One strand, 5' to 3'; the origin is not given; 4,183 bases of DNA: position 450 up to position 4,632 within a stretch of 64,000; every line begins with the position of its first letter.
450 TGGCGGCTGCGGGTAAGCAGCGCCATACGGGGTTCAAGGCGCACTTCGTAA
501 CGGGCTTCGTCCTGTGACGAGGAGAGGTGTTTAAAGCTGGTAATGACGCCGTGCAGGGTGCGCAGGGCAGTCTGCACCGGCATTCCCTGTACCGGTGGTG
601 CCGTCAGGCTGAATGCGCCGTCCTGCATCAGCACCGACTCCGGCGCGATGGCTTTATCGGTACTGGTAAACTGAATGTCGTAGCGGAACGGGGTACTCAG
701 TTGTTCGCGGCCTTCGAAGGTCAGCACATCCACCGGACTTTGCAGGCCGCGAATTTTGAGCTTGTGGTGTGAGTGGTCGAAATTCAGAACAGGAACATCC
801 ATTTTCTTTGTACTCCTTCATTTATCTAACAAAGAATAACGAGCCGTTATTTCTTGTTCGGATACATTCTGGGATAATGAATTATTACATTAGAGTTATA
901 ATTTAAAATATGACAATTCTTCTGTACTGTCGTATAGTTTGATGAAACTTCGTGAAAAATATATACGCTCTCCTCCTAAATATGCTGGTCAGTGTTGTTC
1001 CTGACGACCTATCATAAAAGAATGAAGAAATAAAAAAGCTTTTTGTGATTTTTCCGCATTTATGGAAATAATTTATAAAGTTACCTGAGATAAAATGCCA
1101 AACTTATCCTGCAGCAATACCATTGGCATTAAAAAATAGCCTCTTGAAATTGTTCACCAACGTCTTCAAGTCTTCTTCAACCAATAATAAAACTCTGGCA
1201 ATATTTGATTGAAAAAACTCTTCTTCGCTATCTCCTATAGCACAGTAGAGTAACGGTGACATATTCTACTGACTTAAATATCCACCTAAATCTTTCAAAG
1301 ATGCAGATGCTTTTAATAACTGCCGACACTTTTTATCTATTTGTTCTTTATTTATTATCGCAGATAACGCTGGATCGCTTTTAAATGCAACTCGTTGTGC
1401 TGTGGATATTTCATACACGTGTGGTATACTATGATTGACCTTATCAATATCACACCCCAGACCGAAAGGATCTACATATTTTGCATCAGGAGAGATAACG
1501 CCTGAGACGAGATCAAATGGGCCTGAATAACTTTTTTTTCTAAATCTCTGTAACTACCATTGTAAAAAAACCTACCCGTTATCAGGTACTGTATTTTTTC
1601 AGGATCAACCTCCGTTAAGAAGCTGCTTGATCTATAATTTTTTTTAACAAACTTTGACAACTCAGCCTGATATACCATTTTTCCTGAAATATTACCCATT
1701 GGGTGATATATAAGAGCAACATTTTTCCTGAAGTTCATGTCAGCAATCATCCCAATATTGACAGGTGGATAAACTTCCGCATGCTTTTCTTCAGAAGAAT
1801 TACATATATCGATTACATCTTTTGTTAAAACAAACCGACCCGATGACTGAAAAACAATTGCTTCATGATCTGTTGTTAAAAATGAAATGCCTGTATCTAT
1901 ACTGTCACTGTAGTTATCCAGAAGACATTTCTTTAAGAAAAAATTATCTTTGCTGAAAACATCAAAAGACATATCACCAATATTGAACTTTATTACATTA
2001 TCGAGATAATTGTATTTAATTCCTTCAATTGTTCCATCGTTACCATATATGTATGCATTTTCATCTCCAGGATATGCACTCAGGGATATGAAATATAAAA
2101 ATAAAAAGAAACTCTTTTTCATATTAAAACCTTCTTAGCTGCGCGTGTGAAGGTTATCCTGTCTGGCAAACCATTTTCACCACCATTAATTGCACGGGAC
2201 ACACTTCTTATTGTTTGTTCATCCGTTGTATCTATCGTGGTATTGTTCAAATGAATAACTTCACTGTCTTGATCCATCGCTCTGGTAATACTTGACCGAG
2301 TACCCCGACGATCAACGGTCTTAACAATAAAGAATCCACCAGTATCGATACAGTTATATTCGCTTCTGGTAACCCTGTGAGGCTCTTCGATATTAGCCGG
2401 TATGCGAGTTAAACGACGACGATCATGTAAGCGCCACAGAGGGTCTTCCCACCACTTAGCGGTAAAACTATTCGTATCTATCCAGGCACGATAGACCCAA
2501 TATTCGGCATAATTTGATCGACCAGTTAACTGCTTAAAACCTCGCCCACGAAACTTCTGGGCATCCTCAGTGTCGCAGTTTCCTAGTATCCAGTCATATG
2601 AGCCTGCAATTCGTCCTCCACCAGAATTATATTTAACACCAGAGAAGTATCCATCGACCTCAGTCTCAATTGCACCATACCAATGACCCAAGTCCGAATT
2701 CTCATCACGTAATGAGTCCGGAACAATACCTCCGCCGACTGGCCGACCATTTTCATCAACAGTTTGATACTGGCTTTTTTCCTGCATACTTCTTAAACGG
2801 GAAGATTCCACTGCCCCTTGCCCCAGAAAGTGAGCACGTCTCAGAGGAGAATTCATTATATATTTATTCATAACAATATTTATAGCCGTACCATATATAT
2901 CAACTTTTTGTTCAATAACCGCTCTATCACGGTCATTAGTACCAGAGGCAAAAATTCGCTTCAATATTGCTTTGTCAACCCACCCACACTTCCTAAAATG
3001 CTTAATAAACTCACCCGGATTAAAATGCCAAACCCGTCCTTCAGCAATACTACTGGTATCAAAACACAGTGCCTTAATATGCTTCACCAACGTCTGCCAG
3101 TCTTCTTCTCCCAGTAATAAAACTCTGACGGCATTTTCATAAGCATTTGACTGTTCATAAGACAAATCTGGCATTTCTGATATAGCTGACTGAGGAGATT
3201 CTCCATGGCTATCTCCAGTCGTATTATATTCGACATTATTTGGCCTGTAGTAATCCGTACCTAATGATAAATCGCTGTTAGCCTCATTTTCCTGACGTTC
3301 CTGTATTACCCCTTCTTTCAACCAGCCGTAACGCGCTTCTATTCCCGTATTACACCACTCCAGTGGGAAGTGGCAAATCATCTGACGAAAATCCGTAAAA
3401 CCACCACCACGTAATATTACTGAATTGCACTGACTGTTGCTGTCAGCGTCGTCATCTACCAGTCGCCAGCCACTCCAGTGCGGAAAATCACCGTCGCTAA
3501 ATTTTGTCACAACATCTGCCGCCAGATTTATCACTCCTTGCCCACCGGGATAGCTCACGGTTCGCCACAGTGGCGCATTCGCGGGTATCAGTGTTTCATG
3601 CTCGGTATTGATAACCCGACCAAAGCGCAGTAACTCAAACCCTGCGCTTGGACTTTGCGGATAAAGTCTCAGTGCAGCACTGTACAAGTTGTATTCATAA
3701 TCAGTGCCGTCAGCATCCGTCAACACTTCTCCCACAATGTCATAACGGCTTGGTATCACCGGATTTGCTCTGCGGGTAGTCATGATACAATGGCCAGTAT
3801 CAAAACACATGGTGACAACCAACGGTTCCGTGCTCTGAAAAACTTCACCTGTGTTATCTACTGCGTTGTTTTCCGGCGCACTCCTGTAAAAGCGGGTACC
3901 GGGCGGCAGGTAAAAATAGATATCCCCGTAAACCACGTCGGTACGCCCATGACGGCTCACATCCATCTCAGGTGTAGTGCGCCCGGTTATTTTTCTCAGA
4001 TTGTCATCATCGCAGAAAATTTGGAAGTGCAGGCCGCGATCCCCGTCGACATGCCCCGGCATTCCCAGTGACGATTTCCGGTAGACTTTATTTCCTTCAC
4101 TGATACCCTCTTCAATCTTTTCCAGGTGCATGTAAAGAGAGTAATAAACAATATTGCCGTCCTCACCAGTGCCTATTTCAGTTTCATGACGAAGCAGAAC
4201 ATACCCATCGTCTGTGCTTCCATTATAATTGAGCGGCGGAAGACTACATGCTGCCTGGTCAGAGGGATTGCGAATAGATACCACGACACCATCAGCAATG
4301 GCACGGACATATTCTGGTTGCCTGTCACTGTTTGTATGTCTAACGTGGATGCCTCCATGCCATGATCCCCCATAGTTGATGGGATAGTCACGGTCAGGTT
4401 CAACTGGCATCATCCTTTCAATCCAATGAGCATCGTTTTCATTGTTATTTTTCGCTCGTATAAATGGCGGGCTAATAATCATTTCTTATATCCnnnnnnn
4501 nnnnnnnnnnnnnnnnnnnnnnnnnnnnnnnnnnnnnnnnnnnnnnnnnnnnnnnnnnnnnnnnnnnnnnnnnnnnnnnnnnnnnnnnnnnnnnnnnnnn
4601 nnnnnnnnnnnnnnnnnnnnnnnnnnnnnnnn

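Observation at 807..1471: Decayed effector fragment between the immunity gene and the second vgrG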

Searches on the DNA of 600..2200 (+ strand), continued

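Call 69: search_dna_similar(query=window:1500-1570:+, collection=ecoli_genomes, mode=near, max_rows=8, rows=best)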
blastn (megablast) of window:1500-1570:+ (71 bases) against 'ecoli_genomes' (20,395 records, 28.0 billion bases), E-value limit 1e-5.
Records with a match: 445; places in all: 447; records where one place covers at least 80% of the query: 445.
Genomes with a match: 444 of 5426; with a place that covers at least 80% of the query: 444. Places per genome that has any: lowest 1, median 1, highest 2. On chromosomes: 445 places; on plasmids: 2.
Best place of each record, by identity: >=99% 4; 95-99% 441.
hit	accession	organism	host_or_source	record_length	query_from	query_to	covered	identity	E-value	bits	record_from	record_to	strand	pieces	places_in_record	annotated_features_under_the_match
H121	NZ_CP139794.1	Escherichia coli strain Nord8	Homo sapiens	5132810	1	71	100%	100.0%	2e-28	132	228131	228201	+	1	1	hypothetical protein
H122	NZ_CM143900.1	Escherichia coli strain E08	Homo sapiens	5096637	1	71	100%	100.0%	2e-28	132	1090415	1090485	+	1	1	hypothetical protein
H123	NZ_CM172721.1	Escherichia coli strain FCI23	Homo sapiens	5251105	1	71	100%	100.0%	2e-28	132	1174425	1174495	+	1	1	hypothetical protein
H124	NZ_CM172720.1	Escherichia coli strain FCI29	Homo sapiens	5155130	1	71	100%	100.0%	2e-28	132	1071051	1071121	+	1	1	hypothetical protein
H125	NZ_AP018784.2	Escherichia coli strain SK1144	-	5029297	1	71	100%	98.6%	9e-27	126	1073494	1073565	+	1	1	hypothetical protein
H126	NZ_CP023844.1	Escherichia coli strain 4/1-1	Homo sapiens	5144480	1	71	100%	98.6%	9e-27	126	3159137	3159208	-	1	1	hypothetical protein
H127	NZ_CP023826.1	Escherichia coli strain 4/4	Homo sapiens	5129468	1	71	100%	98.6%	9e-27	126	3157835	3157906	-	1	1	hypothetical protein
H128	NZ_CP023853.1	Escherichia coli strain 2/0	Homo sapiens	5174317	1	71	100%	98.6%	9e-27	126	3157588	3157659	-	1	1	hypothetical protein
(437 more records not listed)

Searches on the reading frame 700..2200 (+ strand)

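Call 18: profile_search(protein=L001:6567-7424:-)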
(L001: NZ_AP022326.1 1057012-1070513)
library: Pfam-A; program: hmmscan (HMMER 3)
A. the first sequence (285 residues): domains with independent E <= 10: 1; with E <= 0.001: 0
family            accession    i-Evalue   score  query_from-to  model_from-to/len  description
DUF4738           PF15889.10       0.68    10.2      35-94         60-122/146  Domain of unknown function (DUF4738)

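Call 19: search_protein_families(proteins=[L001:6567-7424:-], library=ncbifam, max_evalue=0.01)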
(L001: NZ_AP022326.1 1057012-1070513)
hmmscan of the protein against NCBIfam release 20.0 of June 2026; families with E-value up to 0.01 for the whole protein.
L001:6567-7424:- (285 aa): 0 families

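Call 55: find_homologous_proteins(query=L001:6567-7424:-, max_evalue=0.001)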
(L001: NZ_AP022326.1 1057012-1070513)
Query L001:6567-7424:- (285 aa): 4 proteins with E <= 0.001 among 493 candidates.
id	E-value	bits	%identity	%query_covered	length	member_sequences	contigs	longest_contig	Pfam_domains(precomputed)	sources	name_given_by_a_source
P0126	8.4e-186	634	100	100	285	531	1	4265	-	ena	-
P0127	1.4e-138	479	75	95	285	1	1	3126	-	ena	-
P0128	9.3e-77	277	48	99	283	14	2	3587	-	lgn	-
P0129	2.9e-76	275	51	88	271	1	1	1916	-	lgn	-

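Call 56: find_encoding_contigs(protein=P0127, flank=5000, max_places=4)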
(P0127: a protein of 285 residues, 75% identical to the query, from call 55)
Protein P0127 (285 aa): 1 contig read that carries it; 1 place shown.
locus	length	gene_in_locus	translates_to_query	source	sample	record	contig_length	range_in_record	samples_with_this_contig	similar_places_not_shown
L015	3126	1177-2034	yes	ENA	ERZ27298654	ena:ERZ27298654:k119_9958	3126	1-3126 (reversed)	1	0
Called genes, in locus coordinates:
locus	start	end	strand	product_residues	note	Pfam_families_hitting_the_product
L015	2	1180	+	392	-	?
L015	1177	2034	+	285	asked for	-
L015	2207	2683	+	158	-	-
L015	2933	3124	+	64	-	?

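Call 57: find_encoding_contigs(protein=P0128, flank=5000, max_places=4)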
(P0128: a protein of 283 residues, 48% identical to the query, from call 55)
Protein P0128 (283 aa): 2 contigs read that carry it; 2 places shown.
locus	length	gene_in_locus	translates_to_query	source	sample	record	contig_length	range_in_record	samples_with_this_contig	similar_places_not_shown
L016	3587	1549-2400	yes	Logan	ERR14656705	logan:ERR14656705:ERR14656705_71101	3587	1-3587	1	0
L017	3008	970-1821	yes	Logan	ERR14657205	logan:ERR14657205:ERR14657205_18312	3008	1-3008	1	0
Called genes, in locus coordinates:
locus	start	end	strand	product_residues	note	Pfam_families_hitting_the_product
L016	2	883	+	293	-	?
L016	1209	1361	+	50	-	-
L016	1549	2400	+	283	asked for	-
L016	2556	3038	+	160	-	-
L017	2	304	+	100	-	?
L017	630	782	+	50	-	-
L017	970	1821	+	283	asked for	-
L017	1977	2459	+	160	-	-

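Call 58: find_encoding_contigs(protein=P0129, flank=5000, max_places=4)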
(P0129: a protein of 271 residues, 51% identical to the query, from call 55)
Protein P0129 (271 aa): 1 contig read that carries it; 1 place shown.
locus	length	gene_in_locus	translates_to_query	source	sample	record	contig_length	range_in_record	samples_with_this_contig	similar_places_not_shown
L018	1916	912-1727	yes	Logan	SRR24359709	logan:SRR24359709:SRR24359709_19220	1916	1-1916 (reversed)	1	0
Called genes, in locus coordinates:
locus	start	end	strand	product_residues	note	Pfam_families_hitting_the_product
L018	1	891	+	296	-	?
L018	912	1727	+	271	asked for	-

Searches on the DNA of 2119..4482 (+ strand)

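Call 50: search_dna_similar(query=window:2119-4482:+, collection=ecoli_genomes, mode=distant, max_rows=25, rows=spread)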
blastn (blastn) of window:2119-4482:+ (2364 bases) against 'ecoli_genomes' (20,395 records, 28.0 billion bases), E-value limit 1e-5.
Records with a match: 473; places in all: 678; records where one place covers at least 80% of the query: 443.
Genomes with a match: 472 of 5426; with a place that covers at least 80% of the query: 442. Places per genome that has any: lowest 1, median 1, highest 4. On chromosomes: 675 places; on plasmids: 3.
Best place of each record, by identity: >=99% 203; 95-99% 243; 60-80% 27.
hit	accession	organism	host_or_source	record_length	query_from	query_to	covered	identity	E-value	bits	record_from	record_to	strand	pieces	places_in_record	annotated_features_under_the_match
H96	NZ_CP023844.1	Escherichia coli strain 4/1-1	Homo sapiens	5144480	1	2364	100%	100.0%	0e+0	4264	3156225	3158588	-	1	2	M23 family metallopeptidase | hypothetical protein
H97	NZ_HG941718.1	Escherichia coli O25b:H4-ST131 strain EC958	-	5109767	1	2364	100%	100.0%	0e+0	4264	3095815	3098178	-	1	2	M23 family metallopeptidase | hypothetical protein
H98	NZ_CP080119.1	Escherichia coli strain M45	Homo sapiens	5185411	1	2364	100%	100.0%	0e+0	4264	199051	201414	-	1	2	M23 family metallopeptidase | hypothetical protein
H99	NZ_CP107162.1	Escherichia coli strain R10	human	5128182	1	2364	100%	100.0%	0e+0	4264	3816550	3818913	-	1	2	M23 family metallopeptidase | hypothetical protein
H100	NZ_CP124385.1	Escherichia coli strain AVS0153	environmental: river near WWTP effluent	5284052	1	2364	100%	100.0%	0e+0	4264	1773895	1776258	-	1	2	M23 family metallopeptidase | hypothetical protein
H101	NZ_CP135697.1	Escherichia coli strain TUM2367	missing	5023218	1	2364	100%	100.0%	0e+0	4264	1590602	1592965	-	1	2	M23 family metallopeptidase | hypothetical protein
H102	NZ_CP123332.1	Escherichia coli strain AREA_494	Homo sapiens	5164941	1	2364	100%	100.0%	0e+0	4264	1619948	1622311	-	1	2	M23 family metallopeptidase | hypothetical protein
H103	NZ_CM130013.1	Escherichia coli strain SURV0398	Homo sapiens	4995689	1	2364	100%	100.0%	0e+0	4264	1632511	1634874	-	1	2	M23 family metallopeptidase | hypothetical protein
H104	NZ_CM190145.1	Escherichia coli strain 21437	Homo sapiens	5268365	1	2364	100%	100.0%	0e+0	4264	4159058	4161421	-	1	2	M23 family metallopeptidase | hypothetical protein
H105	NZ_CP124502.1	Escherichia coli strain AVS0970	wastewater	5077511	1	2364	100%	100.0%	0e+0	4259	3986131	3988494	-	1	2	M23 family metallopeptidase | hypothetical protein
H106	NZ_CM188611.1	Escherichia coli strain KP63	Homo sapiens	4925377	1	2364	100%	100.0%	0e+0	4259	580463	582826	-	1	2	M23 family metallopeptidase | hypothetical protein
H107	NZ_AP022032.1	Escherichia coli strain WP3-S18-ESBL-08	-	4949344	1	2364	100%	98.8%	0e+0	4364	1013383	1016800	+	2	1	M23 family metallopeptidase | hypothetical protein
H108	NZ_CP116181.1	Escherichia coli strain DETEC-E480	button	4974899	1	2364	100%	98.8%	0e+0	4364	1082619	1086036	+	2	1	M23 family metallopeptidase | hypothetical protein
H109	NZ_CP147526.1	Escherichia coli strain GN03449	Homo sapiens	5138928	1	2364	100%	98.8%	0e+0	4364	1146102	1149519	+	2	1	M23 family metallopeptidase | hypothetical protein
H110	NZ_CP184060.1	Escherichia coli strain 1447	Homo sapiens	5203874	1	2364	100%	98.8%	0e+0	4364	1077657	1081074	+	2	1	M23 family metallopeptidase | hypothetical protein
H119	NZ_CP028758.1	Escherichia coli strain A16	Otter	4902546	1303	2123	35%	65.9%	6e-34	156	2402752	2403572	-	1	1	M23 family metallopeptidase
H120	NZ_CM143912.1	Escherichia coli strain E04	Homo sapiens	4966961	1973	2150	8%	72.5%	6e-15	94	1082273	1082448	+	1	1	none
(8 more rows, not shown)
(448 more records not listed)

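Call 51: get_annotated_region(hit=H119, flank=7000)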
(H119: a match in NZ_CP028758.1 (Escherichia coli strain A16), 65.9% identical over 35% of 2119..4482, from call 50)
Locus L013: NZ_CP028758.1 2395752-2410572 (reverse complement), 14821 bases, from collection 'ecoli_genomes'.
description: Escherichia coli strain A16 chromosome, complete genome
organism: Escherichia coli strain A16 (NCBI taxid 562)
replicon: chromosome; assembly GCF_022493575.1
host: Otter; source: feces; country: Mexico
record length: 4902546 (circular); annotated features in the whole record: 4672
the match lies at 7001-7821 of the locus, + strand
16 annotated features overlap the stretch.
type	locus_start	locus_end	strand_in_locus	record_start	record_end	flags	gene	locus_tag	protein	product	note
CDS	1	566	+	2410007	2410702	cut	narW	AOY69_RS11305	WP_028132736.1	nitrate reductase molybdenum cofactor assembly chaperone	-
CDS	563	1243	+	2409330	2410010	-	narI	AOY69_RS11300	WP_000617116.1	respiratory nitrate reductase subunit gamma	-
CDS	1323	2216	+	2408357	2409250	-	yddE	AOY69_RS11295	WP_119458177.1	PhzF family isomerase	-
CDS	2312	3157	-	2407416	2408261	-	nhoA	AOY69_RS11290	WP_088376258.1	N-hydroxyarylamine O-acetyltransferase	-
CDS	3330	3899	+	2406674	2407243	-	yddH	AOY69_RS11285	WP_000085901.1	flavin reductase family protein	-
CDS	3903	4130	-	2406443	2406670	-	pptA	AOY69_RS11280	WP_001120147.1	tautomerase PptA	-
CDS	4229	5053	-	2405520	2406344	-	-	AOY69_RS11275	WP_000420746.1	ISAs1 family transposase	-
CDS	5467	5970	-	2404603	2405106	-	-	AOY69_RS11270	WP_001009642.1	hypothetical protein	-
CDS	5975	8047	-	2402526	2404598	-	-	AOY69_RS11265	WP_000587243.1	M23 family metallopeptidase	-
CDS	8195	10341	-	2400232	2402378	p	-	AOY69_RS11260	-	type VI secretion system Vgr family protein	frameshifted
CDS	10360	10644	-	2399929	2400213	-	-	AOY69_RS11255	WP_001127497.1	type VI secretion system PAAR protein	-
CDS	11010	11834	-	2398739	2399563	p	-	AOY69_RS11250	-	ISAs1 family transposase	frameshifted; internal stop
CDS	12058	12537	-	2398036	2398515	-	-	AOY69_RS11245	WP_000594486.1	DUF4279 domain-containing protein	-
CDS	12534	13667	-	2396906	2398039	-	-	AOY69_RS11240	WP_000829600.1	PAAR-like domain-containing protein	-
CDS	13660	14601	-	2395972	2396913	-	-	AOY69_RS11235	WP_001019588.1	DUF2169 family type VI secretion system accessory protein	-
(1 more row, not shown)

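Call 52: get_annotated_region(hit=H120, flank=7000)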
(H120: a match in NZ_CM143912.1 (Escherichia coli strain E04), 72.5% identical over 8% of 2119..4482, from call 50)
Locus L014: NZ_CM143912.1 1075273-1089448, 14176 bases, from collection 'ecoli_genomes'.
description: Escherichia coli strain E04 chromosome, whole genome shotgun sequence
organism: Escherichia coli strain E04 (NCBI taxid 562)
replicon: chromosome; assembly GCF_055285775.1
host: Homo sapiens; source: urine sample; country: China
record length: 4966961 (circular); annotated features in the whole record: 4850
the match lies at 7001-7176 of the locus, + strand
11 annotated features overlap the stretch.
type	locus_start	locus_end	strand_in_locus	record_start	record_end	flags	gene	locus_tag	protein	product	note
CDS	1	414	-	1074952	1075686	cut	-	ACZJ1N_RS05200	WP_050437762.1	peptidoglycan recognition protein family protein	-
CDS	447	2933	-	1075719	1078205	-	-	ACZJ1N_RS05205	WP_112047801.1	type VI secretion system Vgr family protein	-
CDS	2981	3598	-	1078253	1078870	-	-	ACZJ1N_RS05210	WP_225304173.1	hypothetical protein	-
CDS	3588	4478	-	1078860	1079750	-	-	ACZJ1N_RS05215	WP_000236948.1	hypothetical protein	-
CDS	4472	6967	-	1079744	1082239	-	-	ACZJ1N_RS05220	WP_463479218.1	type VI secretion system Vgr family protein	-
CDS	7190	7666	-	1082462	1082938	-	-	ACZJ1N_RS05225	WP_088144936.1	hypothetical protein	-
CDS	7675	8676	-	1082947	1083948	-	-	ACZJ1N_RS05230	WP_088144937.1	hypothetical protein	-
CDS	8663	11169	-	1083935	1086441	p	-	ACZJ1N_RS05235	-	type VI secretion system Vgr family protein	frameshifted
CDS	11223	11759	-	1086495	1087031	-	-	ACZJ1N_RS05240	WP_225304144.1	hypothetical protein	-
CDS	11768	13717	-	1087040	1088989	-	-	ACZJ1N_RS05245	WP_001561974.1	DUF2235 domain-containing protein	-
CDS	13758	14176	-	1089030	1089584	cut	-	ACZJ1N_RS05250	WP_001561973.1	DUF3304 domain-containing protein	-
